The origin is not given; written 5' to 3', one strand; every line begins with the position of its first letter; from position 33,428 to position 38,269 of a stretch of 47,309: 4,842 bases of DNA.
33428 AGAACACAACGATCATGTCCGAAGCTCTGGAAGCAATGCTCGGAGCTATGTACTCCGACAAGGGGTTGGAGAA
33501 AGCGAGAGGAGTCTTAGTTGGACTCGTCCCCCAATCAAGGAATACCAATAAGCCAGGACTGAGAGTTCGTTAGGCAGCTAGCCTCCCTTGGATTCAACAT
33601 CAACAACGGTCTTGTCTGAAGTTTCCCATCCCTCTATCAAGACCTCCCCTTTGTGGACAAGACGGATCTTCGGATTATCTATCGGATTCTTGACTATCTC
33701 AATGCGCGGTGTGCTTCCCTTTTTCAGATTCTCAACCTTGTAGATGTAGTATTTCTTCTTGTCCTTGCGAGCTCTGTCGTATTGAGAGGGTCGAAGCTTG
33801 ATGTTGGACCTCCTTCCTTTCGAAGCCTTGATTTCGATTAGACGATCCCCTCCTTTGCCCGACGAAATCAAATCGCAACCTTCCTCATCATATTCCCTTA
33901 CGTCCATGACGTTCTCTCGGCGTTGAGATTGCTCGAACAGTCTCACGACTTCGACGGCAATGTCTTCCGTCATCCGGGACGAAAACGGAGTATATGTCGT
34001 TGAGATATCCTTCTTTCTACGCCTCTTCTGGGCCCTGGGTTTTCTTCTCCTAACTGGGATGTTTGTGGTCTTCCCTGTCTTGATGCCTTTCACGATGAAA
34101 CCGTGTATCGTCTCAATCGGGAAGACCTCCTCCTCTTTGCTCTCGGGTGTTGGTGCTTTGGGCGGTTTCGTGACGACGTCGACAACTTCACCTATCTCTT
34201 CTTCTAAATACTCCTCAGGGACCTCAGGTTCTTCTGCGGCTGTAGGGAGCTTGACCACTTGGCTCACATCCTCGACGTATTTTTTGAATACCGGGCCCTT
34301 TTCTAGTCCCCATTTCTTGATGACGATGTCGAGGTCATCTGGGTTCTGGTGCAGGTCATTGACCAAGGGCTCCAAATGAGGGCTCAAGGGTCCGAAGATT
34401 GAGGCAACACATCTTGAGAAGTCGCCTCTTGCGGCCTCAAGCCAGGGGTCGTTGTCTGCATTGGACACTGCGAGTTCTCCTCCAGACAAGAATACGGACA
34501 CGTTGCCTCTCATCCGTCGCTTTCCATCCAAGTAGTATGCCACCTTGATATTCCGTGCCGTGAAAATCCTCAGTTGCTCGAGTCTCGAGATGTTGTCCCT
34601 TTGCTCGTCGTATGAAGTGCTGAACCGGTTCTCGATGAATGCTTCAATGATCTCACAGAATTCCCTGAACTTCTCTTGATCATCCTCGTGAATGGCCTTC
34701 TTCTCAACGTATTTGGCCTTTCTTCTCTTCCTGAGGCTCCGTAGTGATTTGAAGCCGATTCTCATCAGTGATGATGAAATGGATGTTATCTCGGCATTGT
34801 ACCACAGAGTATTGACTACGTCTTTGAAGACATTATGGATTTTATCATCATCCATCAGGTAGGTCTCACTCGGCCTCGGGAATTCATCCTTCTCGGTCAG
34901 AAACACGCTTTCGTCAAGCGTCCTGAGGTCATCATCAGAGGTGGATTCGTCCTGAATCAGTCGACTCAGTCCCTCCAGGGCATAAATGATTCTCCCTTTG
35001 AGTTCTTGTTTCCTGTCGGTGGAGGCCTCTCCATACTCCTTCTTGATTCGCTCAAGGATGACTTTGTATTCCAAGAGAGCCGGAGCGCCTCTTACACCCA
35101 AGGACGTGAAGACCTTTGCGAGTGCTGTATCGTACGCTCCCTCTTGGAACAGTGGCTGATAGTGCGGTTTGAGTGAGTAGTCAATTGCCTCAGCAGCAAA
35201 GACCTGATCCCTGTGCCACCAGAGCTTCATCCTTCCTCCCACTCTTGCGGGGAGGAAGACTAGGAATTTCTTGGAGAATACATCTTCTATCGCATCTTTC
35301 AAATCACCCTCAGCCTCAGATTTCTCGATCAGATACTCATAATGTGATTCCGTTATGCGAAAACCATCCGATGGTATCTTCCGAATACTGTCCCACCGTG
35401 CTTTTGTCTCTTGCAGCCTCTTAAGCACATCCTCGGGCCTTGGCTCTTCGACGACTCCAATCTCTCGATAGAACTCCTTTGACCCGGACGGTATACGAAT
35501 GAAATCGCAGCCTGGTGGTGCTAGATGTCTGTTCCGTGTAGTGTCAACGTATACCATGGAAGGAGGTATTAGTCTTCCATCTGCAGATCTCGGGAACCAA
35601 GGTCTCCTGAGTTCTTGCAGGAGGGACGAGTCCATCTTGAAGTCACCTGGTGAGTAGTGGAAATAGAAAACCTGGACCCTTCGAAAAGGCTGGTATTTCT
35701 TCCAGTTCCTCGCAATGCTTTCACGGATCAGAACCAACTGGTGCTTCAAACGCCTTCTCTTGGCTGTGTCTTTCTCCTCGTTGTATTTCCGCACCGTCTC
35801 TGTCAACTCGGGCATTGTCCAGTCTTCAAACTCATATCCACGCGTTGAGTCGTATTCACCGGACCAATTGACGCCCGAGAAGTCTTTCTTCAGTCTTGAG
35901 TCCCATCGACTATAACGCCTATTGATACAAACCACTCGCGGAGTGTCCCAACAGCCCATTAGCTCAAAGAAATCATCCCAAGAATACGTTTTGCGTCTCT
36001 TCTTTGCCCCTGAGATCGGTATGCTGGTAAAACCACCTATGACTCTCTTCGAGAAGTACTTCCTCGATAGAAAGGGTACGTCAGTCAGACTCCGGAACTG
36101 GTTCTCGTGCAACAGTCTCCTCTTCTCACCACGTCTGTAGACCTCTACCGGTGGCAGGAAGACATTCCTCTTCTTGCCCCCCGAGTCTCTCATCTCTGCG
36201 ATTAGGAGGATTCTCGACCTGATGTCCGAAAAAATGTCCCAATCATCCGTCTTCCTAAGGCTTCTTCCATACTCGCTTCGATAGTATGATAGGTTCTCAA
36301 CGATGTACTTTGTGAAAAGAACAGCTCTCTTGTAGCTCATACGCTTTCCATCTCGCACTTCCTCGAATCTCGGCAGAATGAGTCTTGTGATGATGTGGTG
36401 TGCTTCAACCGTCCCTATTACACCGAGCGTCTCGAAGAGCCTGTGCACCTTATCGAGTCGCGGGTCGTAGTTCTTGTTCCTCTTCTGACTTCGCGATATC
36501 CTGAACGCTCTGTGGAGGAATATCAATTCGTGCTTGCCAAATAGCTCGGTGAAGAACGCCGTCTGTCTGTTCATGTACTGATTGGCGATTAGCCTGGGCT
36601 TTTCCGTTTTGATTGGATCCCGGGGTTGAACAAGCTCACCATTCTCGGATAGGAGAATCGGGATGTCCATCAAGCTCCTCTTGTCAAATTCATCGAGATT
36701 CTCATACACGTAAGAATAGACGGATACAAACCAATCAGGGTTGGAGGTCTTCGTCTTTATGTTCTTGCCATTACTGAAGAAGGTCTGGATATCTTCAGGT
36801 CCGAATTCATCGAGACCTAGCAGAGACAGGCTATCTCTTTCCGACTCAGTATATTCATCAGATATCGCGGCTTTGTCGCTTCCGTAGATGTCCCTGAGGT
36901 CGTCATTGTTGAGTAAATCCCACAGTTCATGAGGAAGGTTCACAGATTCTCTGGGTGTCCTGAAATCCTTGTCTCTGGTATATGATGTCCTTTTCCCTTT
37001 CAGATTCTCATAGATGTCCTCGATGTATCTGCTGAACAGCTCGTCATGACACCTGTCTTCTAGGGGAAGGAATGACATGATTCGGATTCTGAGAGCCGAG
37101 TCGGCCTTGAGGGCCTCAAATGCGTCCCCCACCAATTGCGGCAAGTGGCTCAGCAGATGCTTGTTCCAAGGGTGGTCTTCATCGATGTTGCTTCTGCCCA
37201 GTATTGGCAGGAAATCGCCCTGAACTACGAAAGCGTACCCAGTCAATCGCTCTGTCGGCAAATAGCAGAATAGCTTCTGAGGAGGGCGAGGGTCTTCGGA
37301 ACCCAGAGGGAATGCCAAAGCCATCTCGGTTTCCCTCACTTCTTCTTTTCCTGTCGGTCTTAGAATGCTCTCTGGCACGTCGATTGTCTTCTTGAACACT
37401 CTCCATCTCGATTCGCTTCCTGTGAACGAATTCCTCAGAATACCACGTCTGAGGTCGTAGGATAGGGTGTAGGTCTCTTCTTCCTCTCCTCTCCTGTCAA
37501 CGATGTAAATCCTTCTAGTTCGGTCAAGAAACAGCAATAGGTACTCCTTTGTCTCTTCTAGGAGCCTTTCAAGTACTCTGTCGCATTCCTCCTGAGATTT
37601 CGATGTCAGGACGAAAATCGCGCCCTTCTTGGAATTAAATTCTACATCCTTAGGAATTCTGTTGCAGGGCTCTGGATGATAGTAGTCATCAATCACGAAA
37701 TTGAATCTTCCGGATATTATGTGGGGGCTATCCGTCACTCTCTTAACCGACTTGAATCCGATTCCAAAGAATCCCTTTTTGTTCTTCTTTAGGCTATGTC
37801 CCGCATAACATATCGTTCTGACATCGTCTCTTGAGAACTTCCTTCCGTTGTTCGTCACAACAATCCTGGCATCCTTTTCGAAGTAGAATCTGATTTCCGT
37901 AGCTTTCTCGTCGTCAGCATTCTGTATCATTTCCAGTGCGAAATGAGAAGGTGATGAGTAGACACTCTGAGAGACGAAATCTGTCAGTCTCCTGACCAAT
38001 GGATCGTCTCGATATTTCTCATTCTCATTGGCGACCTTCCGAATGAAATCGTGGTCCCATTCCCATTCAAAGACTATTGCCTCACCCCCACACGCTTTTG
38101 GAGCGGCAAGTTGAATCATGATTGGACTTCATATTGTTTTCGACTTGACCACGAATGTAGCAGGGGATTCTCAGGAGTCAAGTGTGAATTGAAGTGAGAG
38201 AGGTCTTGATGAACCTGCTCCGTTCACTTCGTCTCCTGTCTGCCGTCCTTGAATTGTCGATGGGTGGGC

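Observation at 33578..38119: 1513-aa sacsin-like GHKL ATPase with a DUF3883 nuclease-like C-terminus: a single-gene defence candidate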

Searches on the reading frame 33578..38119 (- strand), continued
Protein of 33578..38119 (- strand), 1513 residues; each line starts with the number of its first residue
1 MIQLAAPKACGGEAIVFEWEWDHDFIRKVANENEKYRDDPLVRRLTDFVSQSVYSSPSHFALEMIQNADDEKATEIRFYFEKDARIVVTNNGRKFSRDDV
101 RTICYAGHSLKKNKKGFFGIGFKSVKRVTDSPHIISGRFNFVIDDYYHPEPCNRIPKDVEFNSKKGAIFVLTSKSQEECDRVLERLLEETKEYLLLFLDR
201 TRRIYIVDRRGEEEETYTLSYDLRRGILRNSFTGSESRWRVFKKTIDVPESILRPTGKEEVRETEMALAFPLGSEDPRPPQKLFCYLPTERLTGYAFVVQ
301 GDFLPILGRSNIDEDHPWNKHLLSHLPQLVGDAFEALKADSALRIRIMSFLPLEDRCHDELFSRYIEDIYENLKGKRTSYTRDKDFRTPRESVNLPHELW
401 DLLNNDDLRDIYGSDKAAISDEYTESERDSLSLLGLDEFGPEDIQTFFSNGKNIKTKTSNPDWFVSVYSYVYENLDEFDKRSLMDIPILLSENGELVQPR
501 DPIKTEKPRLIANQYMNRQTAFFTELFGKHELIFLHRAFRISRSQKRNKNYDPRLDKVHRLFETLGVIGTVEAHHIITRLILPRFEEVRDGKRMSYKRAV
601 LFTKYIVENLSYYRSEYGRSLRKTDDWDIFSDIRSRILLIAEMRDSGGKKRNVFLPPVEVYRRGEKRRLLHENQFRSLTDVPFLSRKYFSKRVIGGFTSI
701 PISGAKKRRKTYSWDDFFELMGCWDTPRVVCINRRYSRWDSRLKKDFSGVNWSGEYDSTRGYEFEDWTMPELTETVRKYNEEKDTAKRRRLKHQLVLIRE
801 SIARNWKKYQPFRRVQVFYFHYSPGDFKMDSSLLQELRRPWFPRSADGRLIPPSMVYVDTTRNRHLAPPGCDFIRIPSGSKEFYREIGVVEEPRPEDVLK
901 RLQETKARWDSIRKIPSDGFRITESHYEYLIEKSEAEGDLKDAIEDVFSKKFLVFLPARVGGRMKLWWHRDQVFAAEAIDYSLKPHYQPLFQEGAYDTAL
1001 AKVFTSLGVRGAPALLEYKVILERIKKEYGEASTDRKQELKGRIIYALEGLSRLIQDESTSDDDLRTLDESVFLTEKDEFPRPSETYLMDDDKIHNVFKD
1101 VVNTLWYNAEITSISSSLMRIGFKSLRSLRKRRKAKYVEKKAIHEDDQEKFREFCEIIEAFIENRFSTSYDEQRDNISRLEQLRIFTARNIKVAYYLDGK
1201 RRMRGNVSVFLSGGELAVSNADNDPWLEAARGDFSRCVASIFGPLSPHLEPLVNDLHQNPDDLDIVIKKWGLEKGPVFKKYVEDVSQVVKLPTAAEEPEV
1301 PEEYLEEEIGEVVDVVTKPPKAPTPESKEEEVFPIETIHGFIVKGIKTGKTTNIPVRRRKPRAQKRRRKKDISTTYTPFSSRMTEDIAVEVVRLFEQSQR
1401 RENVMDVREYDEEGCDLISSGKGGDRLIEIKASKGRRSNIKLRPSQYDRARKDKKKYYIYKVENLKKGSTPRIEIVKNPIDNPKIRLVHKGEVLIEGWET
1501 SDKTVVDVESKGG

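Call 81: find_encoding_contigs(protein=P0005, flank=8000, max_places=2)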
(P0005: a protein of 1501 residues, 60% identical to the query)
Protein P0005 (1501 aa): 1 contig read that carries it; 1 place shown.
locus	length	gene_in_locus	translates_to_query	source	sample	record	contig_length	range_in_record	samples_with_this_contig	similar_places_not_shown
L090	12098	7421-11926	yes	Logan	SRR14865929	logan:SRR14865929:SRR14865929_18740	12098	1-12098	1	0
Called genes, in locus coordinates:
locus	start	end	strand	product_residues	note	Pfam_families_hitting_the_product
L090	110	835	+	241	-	PF13431:TPR_17 (faint), PF13414:TPR_11 (faint)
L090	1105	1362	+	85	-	-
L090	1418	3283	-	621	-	-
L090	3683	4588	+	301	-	PF01582:TIR, PF13676:TIR_2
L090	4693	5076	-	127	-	-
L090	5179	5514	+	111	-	-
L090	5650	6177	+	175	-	PF15956:DUF4760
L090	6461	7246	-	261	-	PF11611:DUF4352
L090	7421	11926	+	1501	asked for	PF25794:SACS, PF13020:NOV_C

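Call 103: find_related_loci(query=A1, collection=viral_contigs, flank=8000)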
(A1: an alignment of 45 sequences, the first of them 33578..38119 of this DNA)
Query A1 (1513 aa) in viral_contigs; peptide patterns used: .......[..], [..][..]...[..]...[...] (x = any residue, [..] = any of these).
44 stretches matched a pattern; 14 encode a relative of the query (tblastn E <= 1e-3); 14 distinct loci.
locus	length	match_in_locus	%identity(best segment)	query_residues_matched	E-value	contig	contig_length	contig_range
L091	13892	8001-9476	25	49-532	3e-29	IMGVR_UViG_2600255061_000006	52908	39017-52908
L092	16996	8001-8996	29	42-351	7e-28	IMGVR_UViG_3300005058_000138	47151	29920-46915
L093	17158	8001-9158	28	27-384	4e-26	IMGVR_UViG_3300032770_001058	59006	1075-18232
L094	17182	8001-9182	24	25-365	6e-17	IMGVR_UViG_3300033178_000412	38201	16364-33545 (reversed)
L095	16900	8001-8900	26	54-338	4e-16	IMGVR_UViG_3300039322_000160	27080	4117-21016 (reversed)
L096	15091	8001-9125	25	60-396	6e-13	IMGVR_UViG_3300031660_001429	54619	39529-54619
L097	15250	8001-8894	26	60-323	1e-12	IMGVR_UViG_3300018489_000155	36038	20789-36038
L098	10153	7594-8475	25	24-303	2e-12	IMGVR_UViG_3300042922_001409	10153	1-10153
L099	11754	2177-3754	22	62-541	2e-11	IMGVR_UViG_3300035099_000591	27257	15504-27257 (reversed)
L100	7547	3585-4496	22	48-303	1e-7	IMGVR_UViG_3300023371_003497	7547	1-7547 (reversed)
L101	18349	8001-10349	28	27-155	4e-6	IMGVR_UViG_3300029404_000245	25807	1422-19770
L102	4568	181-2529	28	27-155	3e-6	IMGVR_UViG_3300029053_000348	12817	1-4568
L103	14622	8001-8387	32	27-141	4e-6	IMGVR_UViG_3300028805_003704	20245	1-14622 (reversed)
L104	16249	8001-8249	35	63-149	5e-6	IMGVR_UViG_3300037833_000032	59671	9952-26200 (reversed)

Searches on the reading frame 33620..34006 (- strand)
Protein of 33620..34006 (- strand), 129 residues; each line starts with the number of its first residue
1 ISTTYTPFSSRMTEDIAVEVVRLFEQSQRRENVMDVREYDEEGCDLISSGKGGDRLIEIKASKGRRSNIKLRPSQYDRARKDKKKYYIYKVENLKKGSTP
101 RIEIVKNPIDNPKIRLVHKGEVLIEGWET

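Call 60: search_solved_structures(query=A4, max_evalue=10, show_alignments=2)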
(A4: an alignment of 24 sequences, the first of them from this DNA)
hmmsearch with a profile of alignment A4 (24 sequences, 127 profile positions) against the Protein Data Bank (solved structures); distinct sequences matched with E-value up to 10: 5.
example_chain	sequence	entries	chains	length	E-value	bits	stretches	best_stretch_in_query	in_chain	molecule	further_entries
2eo0_A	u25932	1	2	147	0.14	15.3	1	10-75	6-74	Hypothetical protein ST1444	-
1hh1_A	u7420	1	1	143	0.96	12.6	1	12-77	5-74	HOLLIDAY JUNCTION RESOLVING ENZYME HJC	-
4tkk_A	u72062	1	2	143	0.97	12.6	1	12-77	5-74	Holliday junction resolvase Hjc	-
4has_A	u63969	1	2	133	1.4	12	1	65-96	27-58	Sorting nexin-27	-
5zn9_A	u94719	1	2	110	1.5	12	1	65-96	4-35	Sorting nexin-27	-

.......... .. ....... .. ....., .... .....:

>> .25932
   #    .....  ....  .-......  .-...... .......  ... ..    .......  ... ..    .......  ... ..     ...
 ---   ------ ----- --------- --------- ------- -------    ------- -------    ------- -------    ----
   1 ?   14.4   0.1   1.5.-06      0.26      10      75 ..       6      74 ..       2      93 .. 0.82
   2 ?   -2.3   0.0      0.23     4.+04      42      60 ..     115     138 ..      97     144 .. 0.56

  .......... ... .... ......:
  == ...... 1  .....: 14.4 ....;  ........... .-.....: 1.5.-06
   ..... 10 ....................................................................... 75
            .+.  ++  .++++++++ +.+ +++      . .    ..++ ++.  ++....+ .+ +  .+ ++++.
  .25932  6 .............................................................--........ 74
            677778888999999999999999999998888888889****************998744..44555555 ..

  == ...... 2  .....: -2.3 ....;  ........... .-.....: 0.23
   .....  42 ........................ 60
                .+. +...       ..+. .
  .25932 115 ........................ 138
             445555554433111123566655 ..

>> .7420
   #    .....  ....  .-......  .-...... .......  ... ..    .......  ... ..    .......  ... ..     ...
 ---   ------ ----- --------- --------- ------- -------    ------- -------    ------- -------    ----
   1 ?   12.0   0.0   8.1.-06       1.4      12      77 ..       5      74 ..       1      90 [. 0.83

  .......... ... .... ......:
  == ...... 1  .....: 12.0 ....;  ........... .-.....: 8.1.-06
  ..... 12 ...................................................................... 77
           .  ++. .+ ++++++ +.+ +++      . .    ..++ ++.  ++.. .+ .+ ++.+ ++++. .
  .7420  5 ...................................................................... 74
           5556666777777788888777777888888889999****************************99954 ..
